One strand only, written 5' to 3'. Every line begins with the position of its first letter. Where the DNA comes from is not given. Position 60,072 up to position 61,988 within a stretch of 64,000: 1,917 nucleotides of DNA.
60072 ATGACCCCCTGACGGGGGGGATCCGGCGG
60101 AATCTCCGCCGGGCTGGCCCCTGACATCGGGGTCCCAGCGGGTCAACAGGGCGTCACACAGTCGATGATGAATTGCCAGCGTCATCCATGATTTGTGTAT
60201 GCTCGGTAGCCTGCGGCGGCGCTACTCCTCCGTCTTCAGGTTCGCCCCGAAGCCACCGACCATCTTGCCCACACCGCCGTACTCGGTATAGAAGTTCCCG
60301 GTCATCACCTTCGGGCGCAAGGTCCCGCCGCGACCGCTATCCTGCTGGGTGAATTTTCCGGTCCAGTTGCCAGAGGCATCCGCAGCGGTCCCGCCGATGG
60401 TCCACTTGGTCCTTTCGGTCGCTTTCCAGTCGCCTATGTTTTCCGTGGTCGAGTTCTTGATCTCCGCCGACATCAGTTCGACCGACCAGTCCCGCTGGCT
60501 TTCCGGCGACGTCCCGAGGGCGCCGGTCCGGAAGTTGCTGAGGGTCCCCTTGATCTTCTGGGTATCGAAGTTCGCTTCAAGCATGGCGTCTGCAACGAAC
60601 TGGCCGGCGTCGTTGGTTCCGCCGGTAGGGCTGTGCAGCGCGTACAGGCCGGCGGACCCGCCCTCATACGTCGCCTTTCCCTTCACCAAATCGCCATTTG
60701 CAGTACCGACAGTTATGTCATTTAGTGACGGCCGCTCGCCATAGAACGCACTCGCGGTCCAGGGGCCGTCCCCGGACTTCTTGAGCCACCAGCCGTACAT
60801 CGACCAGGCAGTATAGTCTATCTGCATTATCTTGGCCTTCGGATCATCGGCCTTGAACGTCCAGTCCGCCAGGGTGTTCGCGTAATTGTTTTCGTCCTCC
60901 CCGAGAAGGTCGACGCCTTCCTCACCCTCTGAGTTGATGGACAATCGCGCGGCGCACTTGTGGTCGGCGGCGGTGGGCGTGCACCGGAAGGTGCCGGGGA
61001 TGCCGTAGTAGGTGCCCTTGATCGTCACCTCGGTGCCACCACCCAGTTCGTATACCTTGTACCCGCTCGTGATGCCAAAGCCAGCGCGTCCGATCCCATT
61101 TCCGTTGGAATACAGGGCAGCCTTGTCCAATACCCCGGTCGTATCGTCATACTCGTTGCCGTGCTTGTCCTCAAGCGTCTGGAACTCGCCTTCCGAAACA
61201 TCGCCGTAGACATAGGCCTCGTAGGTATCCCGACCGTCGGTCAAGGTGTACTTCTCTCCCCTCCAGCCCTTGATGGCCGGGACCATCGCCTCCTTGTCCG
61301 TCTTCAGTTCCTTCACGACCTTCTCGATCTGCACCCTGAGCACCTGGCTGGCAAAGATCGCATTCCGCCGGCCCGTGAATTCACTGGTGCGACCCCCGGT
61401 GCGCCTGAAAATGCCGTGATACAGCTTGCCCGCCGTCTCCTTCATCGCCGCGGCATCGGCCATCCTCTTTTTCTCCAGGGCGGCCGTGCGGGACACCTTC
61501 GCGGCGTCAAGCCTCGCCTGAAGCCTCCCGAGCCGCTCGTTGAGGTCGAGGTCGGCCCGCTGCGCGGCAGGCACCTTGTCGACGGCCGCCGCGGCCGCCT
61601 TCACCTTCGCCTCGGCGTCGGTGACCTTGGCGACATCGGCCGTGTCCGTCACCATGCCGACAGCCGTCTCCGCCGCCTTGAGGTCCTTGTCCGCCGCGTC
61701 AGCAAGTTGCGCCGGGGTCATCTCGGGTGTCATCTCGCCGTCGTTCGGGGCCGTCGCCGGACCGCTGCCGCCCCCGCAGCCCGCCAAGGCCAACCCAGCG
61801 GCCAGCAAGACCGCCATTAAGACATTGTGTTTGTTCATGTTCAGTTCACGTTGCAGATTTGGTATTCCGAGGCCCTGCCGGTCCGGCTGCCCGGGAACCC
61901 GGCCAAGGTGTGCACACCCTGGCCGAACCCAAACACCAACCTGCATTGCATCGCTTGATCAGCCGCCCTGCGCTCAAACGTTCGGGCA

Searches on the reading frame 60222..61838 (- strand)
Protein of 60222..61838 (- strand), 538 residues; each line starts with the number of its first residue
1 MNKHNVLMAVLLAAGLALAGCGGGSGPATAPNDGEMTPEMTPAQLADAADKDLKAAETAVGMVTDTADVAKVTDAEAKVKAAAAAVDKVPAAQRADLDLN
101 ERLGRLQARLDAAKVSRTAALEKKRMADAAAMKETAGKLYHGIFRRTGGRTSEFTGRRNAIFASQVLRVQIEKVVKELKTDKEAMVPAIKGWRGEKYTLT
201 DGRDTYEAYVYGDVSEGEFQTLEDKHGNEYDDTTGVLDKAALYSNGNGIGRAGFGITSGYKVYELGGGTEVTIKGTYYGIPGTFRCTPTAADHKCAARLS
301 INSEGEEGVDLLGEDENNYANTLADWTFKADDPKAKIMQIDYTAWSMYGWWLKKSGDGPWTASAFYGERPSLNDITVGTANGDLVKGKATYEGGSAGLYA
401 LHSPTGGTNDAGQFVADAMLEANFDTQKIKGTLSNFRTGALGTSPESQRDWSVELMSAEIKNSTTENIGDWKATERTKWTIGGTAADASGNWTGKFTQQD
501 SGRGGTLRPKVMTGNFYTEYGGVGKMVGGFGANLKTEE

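Call 8: search_protein_families(library=pfam, proteins=[window:60222-61838:-], max_evalue=0.01)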
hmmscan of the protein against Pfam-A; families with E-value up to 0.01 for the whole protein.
window:60222-61838:- (538 aa): 0 families

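Call 16: find_homologous_proteins(query=window:60222-61838:-)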
Query window:60222-61838:- (538 aa): 284 proteins with E <= 0.001 among 8000 candidates; the best 120 are listed.
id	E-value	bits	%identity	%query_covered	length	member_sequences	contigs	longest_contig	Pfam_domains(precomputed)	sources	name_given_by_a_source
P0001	0.0e+0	1204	100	100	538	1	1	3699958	-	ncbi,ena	-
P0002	1.2e-240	818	78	82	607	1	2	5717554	-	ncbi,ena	-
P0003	2.4e-196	672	63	92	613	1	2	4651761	-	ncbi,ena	-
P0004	4.0e-191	654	61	100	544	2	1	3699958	-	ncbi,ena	-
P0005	4.3e-182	625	59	100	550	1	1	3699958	-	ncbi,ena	-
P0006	1.9e-110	388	75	45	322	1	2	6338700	-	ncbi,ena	-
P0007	2.0e-76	276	39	96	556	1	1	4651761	-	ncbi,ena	-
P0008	1.1e-75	273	40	97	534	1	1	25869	-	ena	-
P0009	4.4e-74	268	40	74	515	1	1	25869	-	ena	-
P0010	5.0e-71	258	39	93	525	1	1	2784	-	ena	-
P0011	1.1e-69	254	38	98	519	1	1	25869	-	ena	-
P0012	1.1e-69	254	39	87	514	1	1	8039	-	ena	-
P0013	2.2e-68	249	38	99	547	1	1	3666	-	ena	-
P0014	3.8e-68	249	38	99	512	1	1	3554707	-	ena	-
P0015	1.6e-66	243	37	97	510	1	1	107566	-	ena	-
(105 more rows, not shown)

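Call 17: find_encoding_contigs(protein=P0001, flank=3000, max_places=6)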
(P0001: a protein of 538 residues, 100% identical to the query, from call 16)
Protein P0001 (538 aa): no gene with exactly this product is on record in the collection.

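Call 18: find_encoding_contigs(protein=P0002, flank=5000, max_places=6)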
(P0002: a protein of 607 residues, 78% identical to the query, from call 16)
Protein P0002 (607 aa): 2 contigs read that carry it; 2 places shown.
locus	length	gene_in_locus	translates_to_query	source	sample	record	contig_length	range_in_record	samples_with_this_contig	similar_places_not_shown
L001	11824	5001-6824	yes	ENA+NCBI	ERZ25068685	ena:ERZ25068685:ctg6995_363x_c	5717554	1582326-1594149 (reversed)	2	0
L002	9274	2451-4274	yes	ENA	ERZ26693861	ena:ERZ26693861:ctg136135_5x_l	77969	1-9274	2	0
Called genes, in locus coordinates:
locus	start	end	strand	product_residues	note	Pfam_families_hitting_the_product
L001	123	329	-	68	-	-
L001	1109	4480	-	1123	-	PF25596:CPSase_L_D1, PF02655:ATP-grasp_3 (faint), PF02786:CPSase_L_D2, PF02787:CPSase_L_D3, PF25596:CPSase_L_D1, PF02222:ATP-grasp (weak), PF02786:CPSase_L_D2, PF02142:MGS, +2 more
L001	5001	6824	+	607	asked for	-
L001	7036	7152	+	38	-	-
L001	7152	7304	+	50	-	-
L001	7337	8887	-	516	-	PF02541:Ppx-GppA, PF21697:Ppx_C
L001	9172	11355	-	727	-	PF13089:PP_kinase_N, PF13091:PLDc_2 (faint), PF02503:PP_kinase, PF17941:PP_kinase_C_1, PF13090:PP_kinase_C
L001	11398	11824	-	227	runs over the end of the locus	PF22688:Hda_lid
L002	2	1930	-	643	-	?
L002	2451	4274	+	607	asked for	-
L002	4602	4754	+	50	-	-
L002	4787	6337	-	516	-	PF02541:Ppx-GppA, PF21697:Ppx_C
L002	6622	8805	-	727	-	PF13089:PP_kinase_N, PF13091:PLDc_2 (faint), PF02503:PP_kinase, PF17941:PP_kinase_C_1, PF13090:PP_kinase_C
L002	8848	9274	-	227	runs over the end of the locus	PF22688:Hda_lid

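Call 19: find_encoding_contigs(protein=P0003, flank=5000, max_places=6)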
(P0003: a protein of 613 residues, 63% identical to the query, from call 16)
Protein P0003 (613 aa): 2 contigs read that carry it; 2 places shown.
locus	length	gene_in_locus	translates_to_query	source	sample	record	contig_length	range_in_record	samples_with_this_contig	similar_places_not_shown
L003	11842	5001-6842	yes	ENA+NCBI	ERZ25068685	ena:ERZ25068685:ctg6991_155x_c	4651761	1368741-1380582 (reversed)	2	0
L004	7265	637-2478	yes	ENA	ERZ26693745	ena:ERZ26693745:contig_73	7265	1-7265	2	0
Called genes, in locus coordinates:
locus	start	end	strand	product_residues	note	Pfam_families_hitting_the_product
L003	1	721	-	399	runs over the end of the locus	PF13173:AAA_14, PF13635:DUF4143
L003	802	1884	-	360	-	PF00355:Rieske, PF00848:Ring_hydroxyl_A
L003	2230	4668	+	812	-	PF01266:DAO, PF16350:FAO_M, PF01571:GCV_T, PF08669:GCV_T_C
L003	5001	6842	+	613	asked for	-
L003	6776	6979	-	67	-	-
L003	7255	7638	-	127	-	PF02627:CMD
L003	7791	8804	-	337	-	PF03009:GDPD, PF13653:GDPD_2 (weak)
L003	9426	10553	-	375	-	PF00005:ABC_tran, PF17912:OB_MalK, PF08402:TOBE_2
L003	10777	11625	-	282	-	PF00528:BPD_transp_1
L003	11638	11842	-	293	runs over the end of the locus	PF00528:BPD_transp_1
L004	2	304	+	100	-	?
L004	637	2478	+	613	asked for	-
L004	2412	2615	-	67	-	-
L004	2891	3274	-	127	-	PF02627:CMD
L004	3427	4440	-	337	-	PF03009:GDPD, PF13653:GDPD_2 (weak)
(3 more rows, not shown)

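Call 23: find_encoding_contigs(protein=P0005, flank=6000, max_places=6)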
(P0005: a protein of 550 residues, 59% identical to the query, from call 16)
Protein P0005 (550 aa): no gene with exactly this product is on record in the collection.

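Call 24: find_encoding_contigs(protein=P0004, flank=6000, max_places=6)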
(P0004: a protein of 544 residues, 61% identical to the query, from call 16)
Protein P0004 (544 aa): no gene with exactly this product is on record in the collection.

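Call 32: find_related_loci(query=A3, collection=genome_contigs, flank=3000)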
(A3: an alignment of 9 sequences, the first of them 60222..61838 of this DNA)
Query A3 (538 aa) in genome_contigs; peptide patterns used: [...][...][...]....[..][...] (x = any residue, [..] = any of these).
85 stretches matched a pattern; 67 encode a relative of the query (tblastn E <= 1e-3); 65 distinct loci.
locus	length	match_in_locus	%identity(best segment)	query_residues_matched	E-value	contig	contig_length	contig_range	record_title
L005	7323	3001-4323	78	98-538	0e+0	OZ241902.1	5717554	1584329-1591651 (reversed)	MAG: Paracoccaceae bacterium isolate deb7cda6-e855-4710-bb30-4665d3f76b65 genome assembly, chromosome: 1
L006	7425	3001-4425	70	98-537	0e+0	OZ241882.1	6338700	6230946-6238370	MAG: Paracoccaceae bacterium isolate 3a1aff45-e363-428b-be7d-1a8a0836b441 genome assembly, chromosome: 1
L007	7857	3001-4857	63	1-537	0e+0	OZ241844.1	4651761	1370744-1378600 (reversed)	MAG: Gammaproteobacteria bacterium isolate b2f91a66-62b5-4ede-8c01-8c7eaef895eb genome assembly, chromosome: 1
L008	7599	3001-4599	39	20-533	2e-79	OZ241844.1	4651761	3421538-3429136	MAG: Gammaproteobacteria bacterium isolate b2f91a66-62b5-4ede-8c01-8c7eaef895eb genome assembly, chromosome: 1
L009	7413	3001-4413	39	53-533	7e-70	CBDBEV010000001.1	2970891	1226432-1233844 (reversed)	MAG: bacterium isolate 138114a6-c459-4528-9bbc-32813c999549 genome assembly, contig: contig_1, whole genome shotgun sequ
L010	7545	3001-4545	37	9-533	4e-69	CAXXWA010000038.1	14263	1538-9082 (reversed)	MAG: uncultured Amylibacter sp. isolate f9fd5a9b-3f3a-4731-ae7a-16830d1686ea genome assembly, contig: contig_38, whole g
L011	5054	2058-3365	39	103-533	6e-69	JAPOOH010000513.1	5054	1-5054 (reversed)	MAG: Chloroflexota bacterium isolate APA_bin_2 c_000000368446, whole genome shotgun sequence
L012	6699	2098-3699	36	3-533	1e-66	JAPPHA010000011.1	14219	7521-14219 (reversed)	MAG: Paracoccaceae bacterium isolate RHO1_bin_6 NODE_6106_length_14219_cov_51.841217, whole genome shotgun sequence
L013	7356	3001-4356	36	68-533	7e-66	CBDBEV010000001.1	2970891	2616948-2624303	MAG: bacterium isolate 138114a6-c459-4528-9bbc-32813c999549 genome assembly, contig: contig_1, whole genome shotgun sequ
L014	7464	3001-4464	36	41-533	2e-64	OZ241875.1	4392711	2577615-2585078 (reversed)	MAG: bacterium isolate fde39c58-18aa-4d93-bb40-cd1cf9ece30f genome assembly, chromosome: 1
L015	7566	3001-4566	38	20-533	4e-64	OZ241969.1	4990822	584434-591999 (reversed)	MAG: Candidatus Poriferihabitaceae bacterium isolate d30718d0-db98-4e6b-9c52-98a42f8724a6 genome assembly, chromosome: 1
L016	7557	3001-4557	38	20-533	1e-63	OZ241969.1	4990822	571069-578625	MAG: Candidatus Poriferihabitaceae bacterium isolate d30718d0-db98-4e6b-9c52-98a42f8724a6 genome assembly, chromosome: 1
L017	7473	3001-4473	37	56-533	6e-64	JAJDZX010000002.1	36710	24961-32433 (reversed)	MAG: Alphaproteobacteria bacterium isolate jk18x7bins.108 k141_2855303, whole genome shotgun sequence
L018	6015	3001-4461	36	53-535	3e-63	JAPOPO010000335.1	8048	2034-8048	MAG: Rhodospirillales bacterium isolate APA_bin_60 c_000000089904, whole genome shotgun sequence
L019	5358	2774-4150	36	53-533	5e-62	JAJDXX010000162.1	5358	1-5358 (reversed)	MAG: Candidatus Binatia bacterium isolate jk18x27bins.63 k141_44327, whole genome shotgun sequence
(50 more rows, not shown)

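Call 38: search_solved_structures(query=A4, max_evalue=1)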
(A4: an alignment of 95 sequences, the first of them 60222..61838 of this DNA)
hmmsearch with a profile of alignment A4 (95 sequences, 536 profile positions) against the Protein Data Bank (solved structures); distinct sequences matched with E-value up to 1: 36.
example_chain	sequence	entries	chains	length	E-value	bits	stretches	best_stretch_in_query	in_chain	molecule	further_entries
8adg_D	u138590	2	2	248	0.17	14.3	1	7-65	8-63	Outer membrane protein assembly factor BamD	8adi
7f61_B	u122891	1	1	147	0.21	13.9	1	24-123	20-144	Soluble cytochrome b562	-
9iqr_B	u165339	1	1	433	0.22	13.8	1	40-124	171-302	Alpha-2A adrenergic receptor,Soluble cytochrome b562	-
5d0o_D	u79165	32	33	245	0.3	13.4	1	8-65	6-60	Outer membrane protein assembly factor BamD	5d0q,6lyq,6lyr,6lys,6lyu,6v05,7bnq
8a2o_A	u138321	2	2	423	0.35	13.2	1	41-132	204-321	Adenosine receptor A2a,Soluble cytochrome b562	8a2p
9fup_A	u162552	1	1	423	0.35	13.2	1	41-132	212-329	Adenosine receptor A2a,Soluble cytochrome b562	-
6kuy_A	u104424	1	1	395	0.35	13.2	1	40-129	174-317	Alpha2A adrenergic receptor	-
6kux_A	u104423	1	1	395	0.35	13.2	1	40-129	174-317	alpha2A adrenergic receptor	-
7in1_A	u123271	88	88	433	0.36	13.1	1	41-132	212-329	Adenosine receptor A2a/Soluble cytochrome b562/Adenosine receptor A2a chimera | Adenosine receptor A2a/Soluble cytochrome b562/Adenosine receptor A2a chimera,So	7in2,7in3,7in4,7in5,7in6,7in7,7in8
5iu4_A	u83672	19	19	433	0.36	13.1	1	41-132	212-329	Adenosine receptor A2a,Soluble cytochrome b562,Adenosine receptor A2a | Adenosine receptor A2a,Soluble cytochrome b562,ADENOSINE RECEPTOR A2A SOLUBLE CYTOCHROME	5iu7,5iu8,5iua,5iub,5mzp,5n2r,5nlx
5mzj_A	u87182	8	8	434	0.36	13.1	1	41-132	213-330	Adenosine receptor A2a,Soluble cytochrome b562,Adenosine receptor A2a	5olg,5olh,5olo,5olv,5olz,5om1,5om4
8cu6_A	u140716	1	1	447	0.39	13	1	41-132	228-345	Adenosine receptor A2a,Soluble cytochrome b562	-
8cu7_A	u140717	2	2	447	0.39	13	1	41-132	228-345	Adenosine receptor A2a,Soluble cytochrome b562 | Adenosine receptor A2a, soluble cytochrome b562 chimera,Soluble cytochrome b562,Adenosine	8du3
9p1s_A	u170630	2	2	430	0.39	13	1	42-139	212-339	Adenosine receptor A2a,Soluble cytochrome b562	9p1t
8rvw_A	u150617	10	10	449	0.39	13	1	41-132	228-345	Adenosine receptor A2a,Adenosine receptor A2a,Soluble cytochrome b562 | Adenosine receptor A2a,Soluble cytochrome b562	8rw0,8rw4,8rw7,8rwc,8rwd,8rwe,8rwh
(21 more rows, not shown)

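Call 49: predict_structure(alignment_id=A4)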
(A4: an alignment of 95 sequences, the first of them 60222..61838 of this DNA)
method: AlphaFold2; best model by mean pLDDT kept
length: 538 residues; sequences in the alignment: 95
mean_pLDDT: 88.1   pTM: 0.76
mean pLDDT of the five models: 88.1, 87.5, 87.1, 87.0, 86.0
residues with pLDDT >= 90: 376; 70-90: 82; 50-70: 53; < 50: 27
segments of 3 or more residues with pLDDT < 50: 1-8, 13-28
pLDDT, mean of each block of 10 residues (from residue 1): 45 48 47 69 97 98 98 98 97 96 98 98 96 97 86 78 90 94 87 93 97 69 91 96 92 93 93 94 97 96 86 97 97 81 79 95 92 61 83 97 93 97 95 94 80 97 75 94 98 86 67 96 98 90
secondary structure, 60 per line:
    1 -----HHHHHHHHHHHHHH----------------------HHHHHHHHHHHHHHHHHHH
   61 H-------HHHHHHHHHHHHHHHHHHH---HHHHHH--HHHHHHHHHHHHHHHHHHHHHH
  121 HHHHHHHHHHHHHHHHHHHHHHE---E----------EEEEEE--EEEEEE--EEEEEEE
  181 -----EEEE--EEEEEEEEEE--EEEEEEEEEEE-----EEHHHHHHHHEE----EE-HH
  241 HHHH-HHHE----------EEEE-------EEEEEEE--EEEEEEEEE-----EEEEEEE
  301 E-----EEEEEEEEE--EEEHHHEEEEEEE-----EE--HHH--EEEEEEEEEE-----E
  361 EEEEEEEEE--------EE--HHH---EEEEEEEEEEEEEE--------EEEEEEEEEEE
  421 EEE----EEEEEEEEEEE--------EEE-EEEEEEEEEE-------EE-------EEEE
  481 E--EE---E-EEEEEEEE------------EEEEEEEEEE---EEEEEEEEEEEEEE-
elements in order: H6-19 H42-61 H69-87 H91-96 H99-142 E158-163 E166-171 E174-180 E186-189 E192-201 E204-214 H222-229 H239-244 E260-263 E271-277 E280-288 E294-301 E307-315 E318-320 E324-330 E345-354 E360-369 E388-401 E410-423 E428-438 E447-449 E451-460 E477-481 E491-498 E511-520 E524-537

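Call 51: fold_search(model_id=the predicted structure, library=pdb)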
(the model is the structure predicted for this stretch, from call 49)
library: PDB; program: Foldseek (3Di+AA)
matches with E <= 10: 728; with E <= 0.001: 15
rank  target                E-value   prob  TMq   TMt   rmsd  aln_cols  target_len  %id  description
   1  4ayd_C                1.3e-05  1.00  0.20  0.40  14.7       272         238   15  Structure of a complex between CCPs 6 and 7 of Human Complement Factor H and Neisseria meningitidis FHbp Variant 1 R10 (released 2012-11-07)
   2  4ayd_D                1.8e-05  1.00  0.20  0.39  16.5       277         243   14  Structure of a complex between CCPs 6 and 7 of Human Complement Factor H and Neisseria meningitidis FHbp Variant 1 R10 (released 2012-11-07)
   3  7sbz_C                2.4e-05  1.00  0.19  0.40  16.4       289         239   13  JAR5 Fab bound to fHbp v1.1 crystallized in space group I422 (released 2022-10-05)
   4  5kkx_A                3.5e-05  1.00  0.19  0.39  18.7       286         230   12  Crystal structure of a TbpB C-lobe mutant from Neisseria meningitidis M982 (released 2017-07-19)
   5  6cuj_B                3.9e-05  1.00  0.17  0.50   7.3       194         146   16  Crystal structure of the C-terminal domain of neisserial heparin binding antigen (NHBA) (released 2018-09-26)
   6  9mr0_B                4.8e-05  1.00  0.19  0.31  17.8       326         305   14  Neisseria meningitidis haptoglobin-hemogloblin utilization protein A (released 2026-02-04)
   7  4ayd_F                5.1e-05  1.00  0.19  0.38  16.8       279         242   14  Structure of a complex between CCPs 6 and 7 of Human Complement Factor H and Neisseria meningitidis FHbp Variant 1 R10 (released 2012-11-07)
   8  9mrj                  5.7e-05  1.00  0.20  0.39  17.0       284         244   13  Neisseria meningitidis factor H binding protein (released 2026-02-04)
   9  9mr0_C                1.1e-04  1.00  0.19  0.31  16.6       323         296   14  Neisseria meningitidis haptoglobin-hemogloblin utilization protein A (released 2026-02-04)
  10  4o3z                  1.3e-04  0.94  0.20  0.21  22.7       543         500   12  Crystal structure of the vaccine antigen Transferrin Binding Protein B (TbpB) mutant Tyr-95-Ala from Actinobacillus pleu (released 2015-01-14)
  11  6cuj_A                1.5e-04  1.00  0.18  0.49   6.8       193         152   14  Crystal structure of the C-terminal domain of neisserial heparin binding antigen (NHBA) (released 2018-09-26)
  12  7jrd_A                1.6e-04  0.96  0.19  0.18  20.5       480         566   10  The crystal structure of lactoferrin binding protein B (LbpB) from Neisseria meningitidis in complex with human lactof (released 2021-10-13)
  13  5kkx_B                2.3e-04  1.00  0.22  0.45  16.9       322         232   13  Crystal structure of a TbpB C-lobe mutant from Neisseria meningitidis M982 (released 2017-07-19)
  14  2lfu_MODEL_1_A        3.7e-04  1.00  0.14  0.39  10.0       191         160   17  The structure of a N. meningitides protein targeted for vaccine development (released 2011-10-19)
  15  4qq1_C                5.3e-04  0.91  0.19  0.20  20.4       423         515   13  Crystal structure of the isotype 1 Transferrin binding protein B (TbpB) from serogroup B Neisseria meningitidis (released 2015-04-01)
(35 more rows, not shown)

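Call 63: search_protein_families(library=ncbifam, proteins=[window:60222-61838:-], max_evalue=0.1)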
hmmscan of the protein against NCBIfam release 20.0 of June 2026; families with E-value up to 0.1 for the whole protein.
window:60222-61838:- (538 aa): 3 families
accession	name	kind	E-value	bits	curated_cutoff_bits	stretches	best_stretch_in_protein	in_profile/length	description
NF058595.1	invert_tail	domain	0.0077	16.6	37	1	6-34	57-85/113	lipo-invert putative C-terminal anchoring domain-containing protein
NF047847.2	SS_mature_LptM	equivalog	0.041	14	27.7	1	3-22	3-21/31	LPS translocon maturation chaperone LptM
NF053526.1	Myco_lipo_LppK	equivalog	0.042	13.8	125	1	4-92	6-99/167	lipoprotein LppK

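Call 87: search_protein_representatives(alignment_id=A4)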
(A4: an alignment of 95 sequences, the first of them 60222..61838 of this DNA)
Query: 95 sequences, 536 profile positions. Proteins with E-value up to 0.001 (for the whole library): 4179; up to 1e-10: 2876; up to 1e-30: 1205. The best 150 are listed.
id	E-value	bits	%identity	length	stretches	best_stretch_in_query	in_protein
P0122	2.1e-216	736.7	-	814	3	42-535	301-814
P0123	3.0e-214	729.6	-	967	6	41-534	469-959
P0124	3.0e-208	709.8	-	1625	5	33-535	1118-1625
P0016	1.0e-205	701.4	-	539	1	5-535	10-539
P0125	5.2e-203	692.5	-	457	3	350-535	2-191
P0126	9.9e-203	691.6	-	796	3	42-535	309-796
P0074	2.3e-200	683.8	-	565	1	4-535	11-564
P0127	1.2e-197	674.8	-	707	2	41-535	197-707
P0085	2.5e-197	673.8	-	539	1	1-535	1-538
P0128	1.1e-196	671.6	-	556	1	1-535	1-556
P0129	3.6e-194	663.3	-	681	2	40-535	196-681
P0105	8.6e-193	658.8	-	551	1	1-534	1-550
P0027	1.0e-191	655.3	-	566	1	4-535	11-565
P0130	1.3e-191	654.9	-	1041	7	35-535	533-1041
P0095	1.0e-190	652.0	-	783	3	37-535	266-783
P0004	1.7e-158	545.6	-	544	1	1-535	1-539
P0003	4.9e-155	534.2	-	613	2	50-534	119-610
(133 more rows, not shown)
